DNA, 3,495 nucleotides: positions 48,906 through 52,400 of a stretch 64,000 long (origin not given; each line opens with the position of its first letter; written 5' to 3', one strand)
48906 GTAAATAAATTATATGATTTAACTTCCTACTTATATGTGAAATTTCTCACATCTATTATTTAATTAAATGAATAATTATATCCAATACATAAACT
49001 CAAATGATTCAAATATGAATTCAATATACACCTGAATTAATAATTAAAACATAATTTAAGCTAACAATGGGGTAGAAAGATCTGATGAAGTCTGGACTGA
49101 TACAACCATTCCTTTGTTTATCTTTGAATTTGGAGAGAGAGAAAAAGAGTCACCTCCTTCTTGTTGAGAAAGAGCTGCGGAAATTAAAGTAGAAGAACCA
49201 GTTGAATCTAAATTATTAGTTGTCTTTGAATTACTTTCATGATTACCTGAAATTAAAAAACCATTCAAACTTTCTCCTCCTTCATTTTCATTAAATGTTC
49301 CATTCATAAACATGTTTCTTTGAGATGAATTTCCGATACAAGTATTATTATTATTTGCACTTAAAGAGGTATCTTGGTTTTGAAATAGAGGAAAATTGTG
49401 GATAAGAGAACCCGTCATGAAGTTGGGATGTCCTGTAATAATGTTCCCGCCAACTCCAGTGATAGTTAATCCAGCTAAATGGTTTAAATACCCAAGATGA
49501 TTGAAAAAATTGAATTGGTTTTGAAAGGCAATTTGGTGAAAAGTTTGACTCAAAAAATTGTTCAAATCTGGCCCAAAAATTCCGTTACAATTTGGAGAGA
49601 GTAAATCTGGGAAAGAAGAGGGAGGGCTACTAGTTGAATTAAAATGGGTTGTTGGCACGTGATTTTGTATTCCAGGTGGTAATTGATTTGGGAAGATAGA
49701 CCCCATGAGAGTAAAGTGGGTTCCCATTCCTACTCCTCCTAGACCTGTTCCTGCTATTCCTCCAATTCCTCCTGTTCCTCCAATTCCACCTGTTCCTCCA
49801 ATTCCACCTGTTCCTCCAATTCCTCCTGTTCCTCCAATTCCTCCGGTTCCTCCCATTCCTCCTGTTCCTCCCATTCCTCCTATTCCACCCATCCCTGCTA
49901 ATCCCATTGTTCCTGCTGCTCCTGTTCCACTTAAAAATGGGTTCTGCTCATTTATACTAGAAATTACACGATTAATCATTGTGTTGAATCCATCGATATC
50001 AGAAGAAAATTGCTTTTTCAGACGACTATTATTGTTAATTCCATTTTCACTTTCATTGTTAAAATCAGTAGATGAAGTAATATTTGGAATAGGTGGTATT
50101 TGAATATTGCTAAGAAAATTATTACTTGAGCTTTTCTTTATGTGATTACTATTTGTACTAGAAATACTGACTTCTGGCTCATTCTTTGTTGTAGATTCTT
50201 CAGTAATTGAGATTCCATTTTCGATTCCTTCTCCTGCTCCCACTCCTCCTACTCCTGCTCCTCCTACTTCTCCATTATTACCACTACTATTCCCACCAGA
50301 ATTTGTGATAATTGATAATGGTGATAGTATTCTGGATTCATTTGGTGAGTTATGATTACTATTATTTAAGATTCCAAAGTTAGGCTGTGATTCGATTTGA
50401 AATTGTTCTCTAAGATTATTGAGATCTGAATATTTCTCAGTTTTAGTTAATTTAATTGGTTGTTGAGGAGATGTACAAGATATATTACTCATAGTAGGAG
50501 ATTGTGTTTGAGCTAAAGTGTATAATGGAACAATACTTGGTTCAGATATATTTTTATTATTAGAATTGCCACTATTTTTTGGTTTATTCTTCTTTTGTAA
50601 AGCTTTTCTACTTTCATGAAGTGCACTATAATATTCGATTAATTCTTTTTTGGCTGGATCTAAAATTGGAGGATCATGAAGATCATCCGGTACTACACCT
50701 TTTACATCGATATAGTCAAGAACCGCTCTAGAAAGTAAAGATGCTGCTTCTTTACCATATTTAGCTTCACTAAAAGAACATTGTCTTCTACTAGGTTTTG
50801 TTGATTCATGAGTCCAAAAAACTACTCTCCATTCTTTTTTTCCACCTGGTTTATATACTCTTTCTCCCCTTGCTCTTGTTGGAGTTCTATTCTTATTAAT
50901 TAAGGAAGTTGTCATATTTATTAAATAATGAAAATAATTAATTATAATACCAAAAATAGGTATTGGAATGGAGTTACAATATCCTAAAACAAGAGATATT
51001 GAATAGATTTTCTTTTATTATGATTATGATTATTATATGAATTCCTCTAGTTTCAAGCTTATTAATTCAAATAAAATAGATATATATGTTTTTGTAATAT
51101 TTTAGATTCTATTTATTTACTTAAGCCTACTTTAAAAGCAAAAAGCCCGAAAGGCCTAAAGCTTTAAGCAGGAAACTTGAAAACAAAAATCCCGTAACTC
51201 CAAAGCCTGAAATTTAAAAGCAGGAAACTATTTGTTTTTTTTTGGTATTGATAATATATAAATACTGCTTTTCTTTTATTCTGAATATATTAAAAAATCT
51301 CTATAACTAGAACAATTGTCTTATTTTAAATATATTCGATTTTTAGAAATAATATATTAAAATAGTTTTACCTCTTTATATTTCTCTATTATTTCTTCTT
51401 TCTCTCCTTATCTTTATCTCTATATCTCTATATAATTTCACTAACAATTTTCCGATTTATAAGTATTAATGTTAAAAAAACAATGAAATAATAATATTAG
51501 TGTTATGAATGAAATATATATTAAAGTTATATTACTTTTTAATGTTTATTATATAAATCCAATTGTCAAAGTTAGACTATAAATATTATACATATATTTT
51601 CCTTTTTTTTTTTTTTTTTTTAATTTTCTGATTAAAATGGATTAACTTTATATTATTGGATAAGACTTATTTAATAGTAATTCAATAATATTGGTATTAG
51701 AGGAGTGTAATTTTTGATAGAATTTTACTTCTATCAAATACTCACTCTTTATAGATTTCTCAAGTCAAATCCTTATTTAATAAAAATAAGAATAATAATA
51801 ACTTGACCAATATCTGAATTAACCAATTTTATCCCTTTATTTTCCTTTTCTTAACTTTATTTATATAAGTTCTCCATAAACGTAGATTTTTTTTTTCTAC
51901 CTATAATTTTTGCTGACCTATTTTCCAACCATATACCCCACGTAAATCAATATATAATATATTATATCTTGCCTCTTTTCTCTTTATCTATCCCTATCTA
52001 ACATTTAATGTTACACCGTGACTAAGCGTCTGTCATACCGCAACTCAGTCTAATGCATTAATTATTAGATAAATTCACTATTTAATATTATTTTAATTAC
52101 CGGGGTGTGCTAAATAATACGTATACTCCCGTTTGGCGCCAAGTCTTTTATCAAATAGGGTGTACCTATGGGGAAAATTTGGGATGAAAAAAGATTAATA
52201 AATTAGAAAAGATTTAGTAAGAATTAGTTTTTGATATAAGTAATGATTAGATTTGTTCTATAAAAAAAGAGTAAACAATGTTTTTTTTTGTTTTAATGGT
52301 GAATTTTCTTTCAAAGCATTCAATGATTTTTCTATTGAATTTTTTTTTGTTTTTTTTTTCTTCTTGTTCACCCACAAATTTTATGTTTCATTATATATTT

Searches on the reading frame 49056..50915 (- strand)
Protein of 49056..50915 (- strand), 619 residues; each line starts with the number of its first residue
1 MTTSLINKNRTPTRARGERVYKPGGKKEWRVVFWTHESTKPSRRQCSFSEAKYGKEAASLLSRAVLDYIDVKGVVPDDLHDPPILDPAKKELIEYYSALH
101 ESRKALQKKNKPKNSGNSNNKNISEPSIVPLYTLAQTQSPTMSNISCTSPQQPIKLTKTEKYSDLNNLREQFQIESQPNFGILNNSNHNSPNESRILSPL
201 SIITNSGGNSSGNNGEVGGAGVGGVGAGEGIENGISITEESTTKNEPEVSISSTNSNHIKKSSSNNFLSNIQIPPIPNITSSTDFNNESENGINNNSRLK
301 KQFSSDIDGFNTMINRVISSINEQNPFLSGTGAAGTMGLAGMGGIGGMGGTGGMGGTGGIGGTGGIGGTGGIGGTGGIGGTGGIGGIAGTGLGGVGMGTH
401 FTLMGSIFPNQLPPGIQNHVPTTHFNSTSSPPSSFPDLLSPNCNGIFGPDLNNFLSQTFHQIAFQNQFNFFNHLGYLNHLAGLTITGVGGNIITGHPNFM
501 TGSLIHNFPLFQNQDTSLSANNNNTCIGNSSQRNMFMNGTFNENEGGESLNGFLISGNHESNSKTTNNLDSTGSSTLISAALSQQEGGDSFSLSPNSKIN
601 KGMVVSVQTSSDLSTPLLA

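Call 42: search_protein_families(library=pfam, proteins=[window:49056-50915:-], max_evalue=0.01)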
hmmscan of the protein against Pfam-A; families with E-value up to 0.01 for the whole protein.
window:49056-50915:- (619 aa): 0 families

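Call 46: find_homologous_proteins(query=window:49056-50915:-, max_evalue=1e-10)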
Query window:49056-50915:- (619 aa): 8 proteins with E <= 1e-10 among 8000 candidates.
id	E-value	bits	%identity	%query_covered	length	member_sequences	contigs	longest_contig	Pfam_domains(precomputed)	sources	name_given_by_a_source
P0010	1.1e-191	657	66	55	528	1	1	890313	-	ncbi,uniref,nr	ncbi:uncharacterized protein cubi_02440 [Cryptosporidium ubiquitum]|uniref:Uncharacterized protein n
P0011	7.1e-139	482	59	56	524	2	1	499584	-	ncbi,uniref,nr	ncbi:hypothetical protein OJ253_387 [Cryptosporidium canis]|uniref:Uncharacterized protein n=1 Tax=C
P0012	7.6e-128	446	59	50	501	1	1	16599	-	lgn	-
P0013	1.3e-103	366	55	52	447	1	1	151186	-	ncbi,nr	ncbi:ci-meta2, probable [Cryptosporidium felis]|nr:ci-meta2, probable [Cryptosporidium felis]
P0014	2.6e-68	249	74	27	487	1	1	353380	-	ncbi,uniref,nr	ncbi:hypothetical protein FG386_000953 [Cryptosporidium ryanae]|uniref:uncharacterized protein n=1 T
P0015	5.8e-68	248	51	47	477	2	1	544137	-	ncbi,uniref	ncbi:hypothetical protein RS030_71128 [Cryptosporidium xiaoi]|uniref:AP2/ERF domain-containing prote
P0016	5.6e-64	235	78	24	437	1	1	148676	-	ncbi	ncbi:hypothetical protein ACR3K2_21880 [Cryptosporidium serpentis]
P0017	9.9e-62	228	47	45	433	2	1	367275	-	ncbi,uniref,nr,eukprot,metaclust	ncbi:uncharacterized protein CMU_031160 [Cryptosporidium muris RN66]|uniref:Uncharacterized protein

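Call 47: find_encoding_contigs(protein=P0010, flank=10000, max_places=1)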
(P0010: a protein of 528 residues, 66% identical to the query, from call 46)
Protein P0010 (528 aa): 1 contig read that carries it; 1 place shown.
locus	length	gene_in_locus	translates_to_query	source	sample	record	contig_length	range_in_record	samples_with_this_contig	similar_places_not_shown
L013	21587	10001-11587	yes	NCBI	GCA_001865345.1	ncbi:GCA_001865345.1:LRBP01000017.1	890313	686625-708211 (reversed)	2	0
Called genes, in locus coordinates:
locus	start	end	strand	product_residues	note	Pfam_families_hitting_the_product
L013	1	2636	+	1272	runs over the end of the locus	PF01369:Sec7, PF00566:RabGAP-TBC, PF23436:RabGap-TBC_2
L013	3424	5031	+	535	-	-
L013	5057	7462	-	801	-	-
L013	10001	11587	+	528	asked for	-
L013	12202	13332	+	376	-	-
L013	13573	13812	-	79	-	PF12907:zf-met2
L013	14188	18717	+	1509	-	-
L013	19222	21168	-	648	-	-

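Call 48: find_encoding_contigs(protein=P0011, flank=10000, max_places=1)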
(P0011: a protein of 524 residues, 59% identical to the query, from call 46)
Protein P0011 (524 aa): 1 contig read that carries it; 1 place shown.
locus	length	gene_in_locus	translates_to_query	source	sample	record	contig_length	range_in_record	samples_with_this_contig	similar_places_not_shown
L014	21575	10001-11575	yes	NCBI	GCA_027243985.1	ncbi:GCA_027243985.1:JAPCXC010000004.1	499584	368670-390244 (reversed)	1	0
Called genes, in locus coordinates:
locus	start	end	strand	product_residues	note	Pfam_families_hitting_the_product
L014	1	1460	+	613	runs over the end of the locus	PF01369:Sec7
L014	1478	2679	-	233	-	-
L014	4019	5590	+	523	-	-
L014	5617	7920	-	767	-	-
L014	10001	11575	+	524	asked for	-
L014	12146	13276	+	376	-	-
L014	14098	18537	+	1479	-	-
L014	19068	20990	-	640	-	-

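Call 49: find_encoding_contigs(protein=P0013, flank=10000, max_places=1)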
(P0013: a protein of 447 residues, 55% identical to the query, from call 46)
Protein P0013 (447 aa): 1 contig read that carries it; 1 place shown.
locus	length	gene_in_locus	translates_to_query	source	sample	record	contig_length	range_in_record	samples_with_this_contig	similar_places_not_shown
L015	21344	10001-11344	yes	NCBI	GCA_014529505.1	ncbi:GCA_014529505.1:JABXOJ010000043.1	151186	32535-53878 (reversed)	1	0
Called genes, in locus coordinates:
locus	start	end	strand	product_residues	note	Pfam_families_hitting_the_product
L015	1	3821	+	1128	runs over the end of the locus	PF01369:Sec7, PF00566:RabGAP-TBC, PF23436:RabGap-TBC_2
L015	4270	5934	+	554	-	-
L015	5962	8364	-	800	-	-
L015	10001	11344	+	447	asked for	-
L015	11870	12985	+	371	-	-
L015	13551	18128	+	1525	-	-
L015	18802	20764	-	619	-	-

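Call 50: find_encoding_contigs(protein=P0014, flank=10000, max_places=1)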
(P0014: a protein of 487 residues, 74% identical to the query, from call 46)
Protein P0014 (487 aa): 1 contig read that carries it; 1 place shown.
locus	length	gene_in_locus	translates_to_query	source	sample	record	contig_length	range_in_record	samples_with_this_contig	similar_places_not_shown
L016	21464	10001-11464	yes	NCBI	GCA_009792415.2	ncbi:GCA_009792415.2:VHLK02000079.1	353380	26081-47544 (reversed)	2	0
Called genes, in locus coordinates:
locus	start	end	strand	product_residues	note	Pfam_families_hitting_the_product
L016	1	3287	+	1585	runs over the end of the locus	PF01369:Sec7, PF00566:RabGAP-TBC, PF23436:RabGap-TBC_2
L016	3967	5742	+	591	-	-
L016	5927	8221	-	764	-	-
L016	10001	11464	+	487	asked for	-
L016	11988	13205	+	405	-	PF00581:Rhodanese (faint)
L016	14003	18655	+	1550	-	-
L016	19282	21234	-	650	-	-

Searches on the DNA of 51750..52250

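Call 92: search_rna_families(source=window, start=51750, end=52250, threshold=evalue, max_evalue=1)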
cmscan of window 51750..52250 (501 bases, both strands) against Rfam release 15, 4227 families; matches with E-value up to 1: 0.
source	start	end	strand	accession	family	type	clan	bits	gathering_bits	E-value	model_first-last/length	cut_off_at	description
